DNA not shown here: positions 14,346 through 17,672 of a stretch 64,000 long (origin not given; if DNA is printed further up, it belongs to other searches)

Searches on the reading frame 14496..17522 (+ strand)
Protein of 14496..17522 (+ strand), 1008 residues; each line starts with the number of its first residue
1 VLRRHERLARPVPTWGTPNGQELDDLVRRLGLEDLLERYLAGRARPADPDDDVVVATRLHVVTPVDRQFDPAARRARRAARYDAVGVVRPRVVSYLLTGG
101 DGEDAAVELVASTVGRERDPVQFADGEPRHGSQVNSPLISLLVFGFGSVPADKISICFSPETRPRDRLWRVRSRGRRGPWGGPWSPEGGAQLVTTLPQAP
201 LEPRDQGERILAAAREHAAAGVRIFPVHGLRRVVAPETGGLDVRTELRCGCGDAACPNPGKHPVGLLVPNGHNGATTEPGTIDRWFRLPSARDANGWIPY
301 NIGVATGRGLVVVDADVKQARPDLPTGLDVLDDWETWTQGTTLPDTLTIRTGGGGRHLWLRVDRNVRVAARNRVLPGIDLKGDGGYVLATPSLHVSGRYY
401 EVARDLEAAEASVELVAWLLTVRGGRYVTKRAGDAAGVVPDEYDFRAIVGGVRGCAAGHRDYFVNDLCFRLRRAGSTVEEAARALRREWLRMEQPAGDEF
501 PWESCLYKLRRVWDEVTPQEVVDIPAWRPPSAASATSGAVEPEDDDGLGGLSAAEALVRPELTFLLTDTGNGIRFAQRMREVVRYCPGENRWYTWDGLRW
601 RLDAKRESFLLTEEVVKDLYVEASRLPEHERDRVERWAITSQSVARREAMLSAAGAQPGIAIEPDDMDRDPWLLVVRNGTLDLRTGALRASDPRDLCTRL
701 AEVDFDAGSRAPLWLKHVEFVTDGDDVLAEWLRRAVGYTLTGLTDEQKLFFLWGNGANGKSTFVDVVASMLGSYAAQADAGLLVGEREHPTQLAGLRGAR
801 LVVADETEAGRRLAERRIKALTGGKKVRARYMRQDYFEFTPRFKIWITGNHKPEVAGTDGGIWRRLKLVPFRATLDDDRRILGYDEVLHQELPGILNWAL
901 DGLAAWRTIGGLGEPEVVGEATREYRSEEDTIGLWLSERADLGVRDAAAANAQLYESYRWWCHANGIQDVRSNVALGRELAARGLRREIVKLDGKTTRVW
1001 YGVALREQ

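Call 12: search_protein_families(library=phrogs, proteins=[window:14496-17522:+], max_evalue=0.00001)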
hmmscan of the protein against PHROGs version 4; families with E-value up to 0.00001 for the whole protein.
window:14496-17522:+ (1008 aa): 13 families
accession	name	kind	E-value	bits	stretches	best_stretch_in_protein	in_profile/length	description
phrog_1156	-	DNA, RNA and nucleotide metabolism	1.1e-123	415.6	1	211-1007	14-827/855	DNA primase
phrog_6088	-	DNA, RNA and nucleotide metabolism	9.5e-116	389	1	561-1007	327-765/772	DNA primase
phrog_2478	-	DNA, RNA and nucleotide metabolism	6.3e-113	379.5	1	560-1007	399-842/854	DNA polymerase/primase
phrog_1829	-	DNA, RNA and nucleotide metabolism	6.5e-105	352.9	1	561-1006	319-756/772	DNA primase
phrog_16950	-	DNA, RNA and nucleotide metabolism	2.7e-75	254.8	1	558-972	358-799/843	DNA primase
phrog_864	-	DNA, RNA and nucleotide metabolism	8.9e-68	230.7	1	662-1003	279-623/1064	DNA primase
phrog_1883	-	DNA, RNA and nucleotide metabolism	2.1e-59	202.6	1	651-1005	394-747/756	DNA helicase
phrog_7601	-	unknown function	9.4e-36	124.7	1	730-987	3-257/289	-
phrog_5852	-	DNA, RNA and nucleotide metabolism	1.6e-15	58.1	1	220-402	77-227/242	DNA polymerase/primase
phrog_906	-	DNA, RNA and nucleotide metabolism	3.3e-15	56.9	1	199-415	13-242/872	DNA polymerase/primase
phrog_16213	-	DNA, RNA and nucleotide metabolism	1.5e-09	37.7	1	671-928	314-574/732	DNA primase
phrog_3022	-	DNA, RNA and nucleotide metabolism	1.4e-08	34.7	1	251-413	22-174/788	DNA primase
phrog_4210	-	DNA, RNA and nucleotide metabolism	9e-06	24.7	0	734-875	162-305/1304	DNA polymerase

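Call 61: search_dna_similar(query=window:14496-17519:+, collection=phages, mode=protein, max_rows=12)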
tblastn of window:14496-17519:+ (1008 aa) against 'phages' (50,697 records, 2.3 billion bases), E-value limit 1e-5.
Records with a match: 1579; places in all: 1579; records where one place covers at least 80% of the query: 0.
Best place of each record, by identity: <60% 1579.
By first word of the organism name: Streptococcus 370; Mycobacterium 293; Enterococcus 125; Gordonia 123; Microbacterium 120; Vibrio 96; Arthrobacter 91; Streptomyces 55; Serratia 19; Lactobacillus 17; and 72 more.
By host as written in the record: Mycobacterium smegmatis mc2 155 204; - 107; Streptococcus thermophilus 93; Gordonia terrae 3612 69; Microbacterium foliorum NRRL B-24224 59; Arthrobacter globiformis B-2979 50; Vibrio lentus 44; Mycobacterium smegmatis mc#155 42; and 420 more.
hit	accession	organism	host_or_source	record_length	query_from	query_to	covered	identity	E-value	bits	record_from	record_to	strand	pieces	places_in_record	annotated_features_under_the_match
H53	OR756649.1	Micrococcus phage Kurnik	Micrococcus sp. 1247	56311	249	965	55%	32.8%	1e-51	286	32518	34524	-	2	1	DNA primase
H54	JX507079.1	Acidithiobacillus phage AcaML1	Acidithiobacillus caldus ATCC 51756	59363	563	966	40%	41.2%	9e-75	276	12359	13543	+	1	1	putative DNA primase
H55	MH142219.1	Acidithiobacillus phage AcaML1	Acidithiobacillus caldus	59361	563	966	40%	41.2%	9e-75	276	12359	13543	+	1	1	record has no annotation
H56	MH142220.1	Acidithiobacillus phage AcaML1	Acidithiobacillus caldus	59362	563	966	40%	41.2%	9e-75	276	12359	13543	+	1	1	record has no annotation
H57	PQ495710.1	Mycobacterium phage Yasnaya_Polyana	Mycobacterium smegmatis mc(2)155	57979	522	966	44%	36.6%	1e-68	258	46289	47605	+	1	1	DNA primase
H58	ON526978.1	Mycobacterium phage Ruthiejr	Mycobacterium smegmatis mc#155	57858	522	970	45%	36.0%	2e-67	254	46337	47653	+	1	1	75: DNA primase/polymerase/helicase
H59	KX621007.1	Mycobacterium phage Taquito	Mycobacterium smegmatis mc2 155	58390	522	966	44%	36.3%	9e-69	258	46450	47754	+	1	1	DNA primase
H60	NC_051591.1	Mycobacterium phage Taquito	Mycobacterium smegmatis mc2 155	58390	522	966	44%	36.3%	9e-69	258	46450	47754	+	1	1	DNA polymerase/primase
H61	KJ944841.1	Mycobacterium phage Cheetobro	Mycobacterium smegmatis mc2 155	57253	522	966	44%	36.3%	1e-68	258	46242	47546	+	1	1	74: DNA primase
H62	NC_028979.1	Mycobacterium phage Cheetobro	Mycobacterium smegmatis mc2 155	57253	522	966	44%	36.3%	1e-68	258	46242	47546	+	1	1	74: DNA polymerase/primase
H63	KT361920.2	Mycobacterium phage Slarp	Mycobacterium smegmatis mc2 155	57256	522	966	44%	36.3%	1e-68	258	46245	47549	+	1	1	74: DNA primase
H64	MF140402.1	Mycobacterium phage Chancellor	Mycobacterium smegmatis mc2 155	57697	522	966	44%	36.3%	1e-68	258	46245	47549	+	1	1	74: DNA primase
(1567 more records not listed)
